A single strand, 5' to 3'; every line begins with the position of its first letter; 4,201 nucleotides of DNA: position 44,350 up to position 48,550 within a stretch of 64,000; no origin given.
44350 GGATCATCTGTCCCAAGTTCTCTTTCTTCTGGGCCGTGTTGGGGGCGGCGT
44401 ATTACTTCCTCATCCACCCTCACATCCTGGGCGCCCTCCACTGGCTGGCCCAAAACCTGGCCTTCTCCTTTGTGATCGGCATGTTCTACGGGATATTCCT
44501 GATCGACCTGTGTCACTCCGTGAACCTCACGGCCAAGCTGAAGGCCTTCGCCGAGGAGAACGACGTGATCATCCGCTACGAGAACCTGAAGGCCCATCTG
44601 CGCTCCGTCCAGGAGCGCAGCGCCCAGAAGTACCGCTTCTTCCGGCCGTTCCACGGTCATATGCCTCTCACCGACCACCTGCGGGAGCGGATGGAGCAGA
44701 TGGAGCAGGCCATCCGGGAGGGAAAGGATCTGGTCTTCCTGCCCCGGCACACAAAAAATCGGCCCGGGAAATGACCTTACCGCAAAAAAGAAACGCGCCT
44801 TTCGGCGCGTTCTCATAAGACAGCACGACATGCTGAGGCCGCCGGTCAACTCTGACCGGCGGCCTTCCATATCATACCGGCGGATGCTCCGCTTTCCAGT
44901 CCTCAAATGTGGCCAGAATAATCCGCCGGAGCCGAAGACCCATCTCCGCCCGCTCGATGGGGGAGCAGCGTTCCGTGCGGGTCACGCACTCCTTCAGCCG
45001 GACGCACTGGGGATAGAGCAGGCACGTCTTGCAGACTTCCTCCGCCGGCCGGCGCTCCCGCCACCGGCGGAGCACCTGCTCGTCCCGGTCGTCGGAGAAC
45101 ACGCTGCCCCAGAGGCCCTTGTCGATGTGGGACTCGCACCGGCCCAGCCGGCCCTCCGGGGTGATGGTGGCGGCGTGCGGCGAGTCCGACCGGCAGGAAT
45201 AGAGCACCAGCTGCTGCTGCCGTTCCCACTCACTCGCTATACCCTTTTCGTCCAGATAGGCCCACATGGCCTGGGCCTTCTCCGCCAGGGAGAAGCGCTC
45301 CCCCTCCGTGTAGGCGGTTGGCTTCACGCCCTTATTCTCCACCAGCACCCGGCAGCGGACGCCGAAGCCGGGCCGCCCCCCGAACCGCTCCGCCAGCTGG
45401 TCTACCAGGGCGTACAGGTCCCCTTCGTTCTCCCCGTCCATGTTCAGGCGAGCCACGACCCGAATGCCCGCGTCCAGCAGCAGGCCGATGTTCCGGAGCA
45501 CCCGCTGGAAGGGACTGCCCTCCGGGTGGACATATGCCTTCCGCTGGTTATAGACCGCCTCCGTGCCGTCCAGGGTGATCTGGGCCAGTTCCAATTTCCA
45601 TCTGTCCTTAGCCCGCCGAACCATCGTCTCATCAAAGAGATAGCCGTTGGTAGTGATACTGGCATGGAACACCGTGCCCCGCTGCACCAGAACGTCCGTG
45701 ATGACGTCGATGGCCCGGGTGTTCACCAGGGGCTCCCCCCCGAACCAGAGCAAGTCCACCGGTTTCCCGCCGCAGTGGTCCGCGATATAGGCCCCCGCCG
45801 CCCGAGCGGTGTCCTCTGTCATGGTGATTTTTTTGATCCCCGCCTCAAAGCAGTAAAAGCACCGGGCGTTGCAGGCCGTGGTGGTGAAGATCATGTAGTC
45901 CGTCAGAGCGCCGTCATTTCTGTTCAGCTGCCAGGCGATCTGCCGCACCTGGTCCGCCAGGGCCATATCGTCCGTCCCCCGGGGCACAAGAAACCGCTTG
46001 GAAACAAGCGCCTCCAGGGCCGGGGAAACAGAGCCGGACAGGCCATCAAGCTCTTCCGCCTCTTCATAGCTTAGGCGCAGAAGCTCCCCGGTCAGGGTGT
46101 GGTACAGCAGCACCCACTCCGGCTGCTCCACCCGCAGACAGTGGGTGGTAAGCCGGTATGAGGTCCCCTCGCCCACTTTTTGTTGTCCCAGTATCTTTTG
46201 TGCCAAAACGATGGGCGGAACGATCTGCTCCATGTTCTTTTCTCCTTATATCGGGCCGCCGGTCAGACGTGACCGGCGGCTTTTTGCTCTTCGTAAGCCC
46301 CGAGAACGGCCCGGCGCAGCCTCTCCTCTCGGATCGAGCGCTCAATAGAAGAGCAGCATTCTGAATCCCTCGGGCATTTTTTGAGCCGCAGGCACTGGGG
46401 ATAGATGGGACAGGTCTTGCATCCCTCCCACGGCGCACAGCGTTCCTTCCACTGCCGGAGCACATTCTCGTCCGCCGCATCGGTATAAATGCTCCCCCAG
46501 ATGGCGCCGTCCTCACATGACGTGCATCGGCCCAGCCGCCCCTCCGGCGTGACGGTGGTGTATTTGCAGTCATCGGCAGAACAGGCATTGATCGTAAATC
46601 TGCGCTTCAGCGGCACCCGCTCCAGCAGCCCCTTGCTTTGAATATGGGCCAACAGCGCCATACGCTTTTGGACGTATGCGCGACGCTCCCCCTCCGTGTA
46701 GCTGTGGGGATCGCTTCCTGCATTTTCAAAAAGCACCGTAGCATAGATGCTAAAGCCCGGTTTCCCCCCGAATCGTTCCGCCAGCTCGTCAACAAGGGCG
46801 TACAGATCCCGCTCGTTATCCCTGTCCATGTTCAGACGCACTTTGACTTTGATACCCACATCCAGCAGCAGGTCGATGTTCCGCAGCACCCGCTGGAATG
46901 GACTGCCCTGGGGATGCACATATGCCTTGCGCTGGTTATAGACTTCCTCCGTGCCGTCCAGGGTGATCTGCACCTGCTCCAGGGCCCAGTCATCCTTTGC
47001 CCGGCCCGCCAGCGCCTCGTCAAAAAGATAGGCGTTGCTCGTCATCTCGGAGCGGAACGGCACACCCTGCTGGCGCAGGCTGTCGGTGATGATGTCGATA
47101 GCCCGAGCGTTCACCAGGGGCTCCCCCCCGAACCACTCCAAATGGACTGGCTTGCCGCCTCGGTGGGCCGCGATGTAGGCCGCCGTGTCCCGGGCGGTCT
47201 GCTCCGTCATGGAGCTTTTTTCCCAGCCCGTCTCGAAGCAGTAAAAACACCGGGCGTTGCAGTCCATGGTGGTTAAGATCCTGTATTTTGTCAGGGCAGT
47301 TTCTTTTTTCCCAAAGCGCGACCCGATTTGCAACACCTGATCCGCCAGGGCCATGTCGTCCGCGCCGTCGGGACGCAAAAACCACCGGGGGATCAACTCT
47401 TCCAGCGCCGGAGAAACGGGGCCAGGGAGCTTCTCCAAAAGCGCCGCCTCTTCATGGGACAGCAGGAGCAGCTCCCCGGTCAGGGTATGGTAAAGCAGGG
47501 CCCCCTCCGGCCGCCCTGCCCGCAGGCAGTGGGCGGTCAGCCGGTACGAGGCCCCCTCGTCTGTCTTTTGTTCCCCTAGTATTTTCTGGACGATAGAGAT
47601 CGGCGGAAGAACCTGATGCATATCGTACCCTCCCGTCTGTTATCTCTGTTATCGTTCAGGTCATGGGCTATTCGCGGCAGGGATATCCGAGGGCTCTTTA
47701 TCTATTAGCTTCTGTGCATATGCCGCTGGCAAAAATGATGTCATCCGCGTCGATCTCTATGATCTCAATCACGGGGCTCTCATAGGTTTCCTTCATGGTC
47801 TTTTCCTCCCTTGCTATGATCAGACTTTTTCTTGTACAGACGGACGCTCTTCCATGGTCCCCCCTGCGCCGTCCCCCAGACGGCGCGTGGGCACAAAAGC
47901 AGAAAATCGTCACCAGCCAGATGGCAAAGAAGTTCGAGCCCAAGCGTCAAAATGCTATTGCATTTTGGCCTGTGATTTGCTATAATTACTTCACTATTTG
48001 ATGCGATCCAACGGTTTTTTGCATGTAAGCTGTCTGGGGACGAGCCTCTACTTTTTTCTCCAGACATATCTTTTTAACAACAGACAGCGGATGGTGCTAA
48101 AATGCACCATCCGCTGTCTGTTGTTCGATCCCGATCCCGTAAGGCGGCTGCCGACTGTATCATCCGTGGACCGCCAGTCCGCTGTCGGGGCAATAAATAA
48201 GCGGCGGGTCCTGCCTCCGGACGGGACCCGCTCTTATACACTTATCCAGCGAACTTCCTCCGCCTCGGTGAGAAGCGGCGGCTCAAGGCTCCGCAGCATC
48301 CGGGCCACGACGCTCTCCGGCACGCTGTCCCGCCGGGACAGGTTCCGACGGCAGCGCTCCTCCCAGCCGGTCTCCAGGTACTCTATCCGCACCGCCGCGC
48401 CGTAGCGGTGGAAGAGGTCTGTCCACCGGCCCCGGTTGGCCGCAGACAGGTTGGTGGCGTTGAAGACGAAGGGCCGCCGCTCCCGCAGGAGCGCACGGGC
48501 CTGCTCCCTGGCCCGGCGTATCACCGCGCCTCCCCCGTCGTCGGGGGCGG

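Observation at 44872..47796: RiPP-like locus: 32-aa single-Cys precursor candidate followed by two tandem paralogous radical SAM/SPASM maturases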

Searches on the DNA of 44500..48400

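Call 68: search_rna_families(source=window, start=44500, end=48400, threshold=evalue, max_evalue=1)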
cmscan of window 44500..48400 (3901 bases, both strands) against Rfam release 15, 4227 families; matches with E-value up to 1: 1.
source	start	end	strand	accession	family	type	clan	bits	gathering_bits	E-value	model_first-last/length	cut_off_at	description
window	48075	48127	+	RF04081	mir-1992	Gene; miRNA;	-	20.6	70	0.31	1-75/75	no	mir-1992 microRNA precursor family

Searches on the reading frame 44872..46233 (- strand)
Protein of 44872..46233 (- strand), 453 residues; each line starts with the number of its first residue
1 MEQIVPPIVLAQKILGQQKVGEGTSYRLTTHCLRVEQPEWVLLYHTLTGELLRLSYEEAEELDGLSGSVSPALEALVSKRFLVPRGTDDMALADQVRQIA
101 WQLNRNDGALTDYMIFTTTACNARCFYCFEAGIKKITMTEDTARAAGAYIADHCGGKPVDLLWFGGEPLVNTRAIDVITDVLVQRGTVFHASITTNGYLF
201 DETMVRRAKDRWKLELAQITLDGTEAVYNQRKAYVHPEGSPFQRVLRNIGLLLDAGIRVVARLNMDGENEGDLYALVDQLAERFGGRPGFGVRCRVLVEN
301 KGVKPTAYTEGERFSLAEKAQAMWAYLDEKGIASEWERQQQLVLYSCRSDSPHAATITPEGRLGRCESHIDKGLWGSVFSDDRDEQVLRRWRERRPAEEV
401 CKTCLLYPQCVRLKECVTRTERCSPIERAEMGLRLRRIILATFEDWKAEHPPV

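Call 3: search_protein_families(library=ncbifam, proteins=[window:44872-46233:-], max_evalue=1)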
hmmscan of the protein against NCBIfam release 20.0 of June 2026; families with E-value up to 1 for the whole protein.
window:44872-46233:- (453 aa): 50 families (the best 25 are shown)
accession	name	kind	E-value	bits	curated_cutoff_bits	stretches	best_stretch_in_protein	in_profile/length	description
TIGR04463.1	rSAM_vs_C_rich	equivalog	1.1e-38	133.1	525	1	39-411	10-391/438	TIGR04463 family radical SAM/SPASM RiPP maturase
NF038107.1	rSAM_NF038107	equivalog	2.2e-27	95.9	600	1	42-410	18-396/444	Cys-every-fifth radical SAM/SPASM peptide maturase CefB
NF052473.1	rSAM_FlmE_OhkG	exception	3.6e-26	91.9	500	1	35-280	12-276/481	FlmE/OhkG family radical SAM/SPASM peptide maturase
TIGR04334.1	rSAM_Clo7bot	equivalog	1.3e-24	86.6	600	1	105-282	85-264/440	radical SAM/SPASM domain Clo7bot peptide maturase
TIGR04280.1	geopep_mat_rSAM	hypoth_equivalog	5.7e-23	81.6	400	1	35-282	13-259/428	geopeptide radical SAM maturase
NF047865.1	rSAM_PapB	equivalog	2.7e-19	69.6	340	1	115-280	7-175/330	PapB family radical SAM/SPASM ranthipeptide maturase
TIGR04064.1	rSAM_nif11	equivalog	9.2e-16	57.6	518.7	1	92-271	59-243/459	nif11-like peptide radical SAM maturase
NF041298.1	rSAM_mat_DynA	equivalog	9.5e-14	51.1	450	1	116-276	6-170/356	dynobactin maturation radical SAM/SPASM protein DynA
TIGR04546.1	rSAM_ahbC_deAc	equivalog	6e-13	48.4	650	1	117-283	45-203/390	12,18-didecarboxysiroheme deacetylase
NF041718.1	rSAM_phane_AMC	equivalog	1.9e-12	46.9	425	1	114-283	9-178/362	cyclophane-forming radical SAM peptide maturase AmcB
TIGR04115.1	rSAM_Cxxx_rpt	equivalog_domain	1.8e-11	44.1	350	1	117-259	8-162/359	radical SAM peptide maturase, CXXX-repeat target family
TIGR03978.1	rSAM_paired_1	equivalog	7.4e-11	41.5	370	1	43-254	15-229/466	His-Xaa-Ser system radical SAM maturase HxsB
TIGR03906.1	quino_hemo_SAM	equivalog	1.5e-10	40.4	453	1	103-253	86-242/467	quinohemoprotein amine dehydrogenase maturation protein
TIGR04347.1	pseudo_SAM_Halo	equivalog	1.8e-10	40.6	525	1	116-283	43-202/390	TIGR04347 family pseudo-SAM/SPASM protein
TIGR04068.1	rSAM_ocin_clost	equivalog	2.1e-10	40.1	500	1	73-250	50-230/462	Cys-rich peptide radical SAM maturase CcpM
TIGR03974.1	rSAM_six_Cys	equivalog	9.4e-09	34.6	425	1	104-247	89-239/451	thioether cross-link-forming SCIFF peptide maturase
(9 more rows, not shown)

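Call 4: search_protein_families(library=pfam, proteins=[window:44872-46233:-], max_evalue=1)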
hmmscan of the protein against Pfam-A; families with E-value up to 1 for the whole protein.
window:44872-46233:- (453 aa): 2 families
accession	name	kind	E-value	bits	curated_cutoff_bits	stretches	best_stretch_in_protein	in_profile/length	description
PF04055.27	Radical_SAM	-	6.9e-13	49.5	29.5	1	116-279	2-165/166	Radical SAM superfamily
PF13353.11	Fer4_12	-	4.5e-07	30.7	22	1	118-245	12-136/137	4Fe-4S single cluster domain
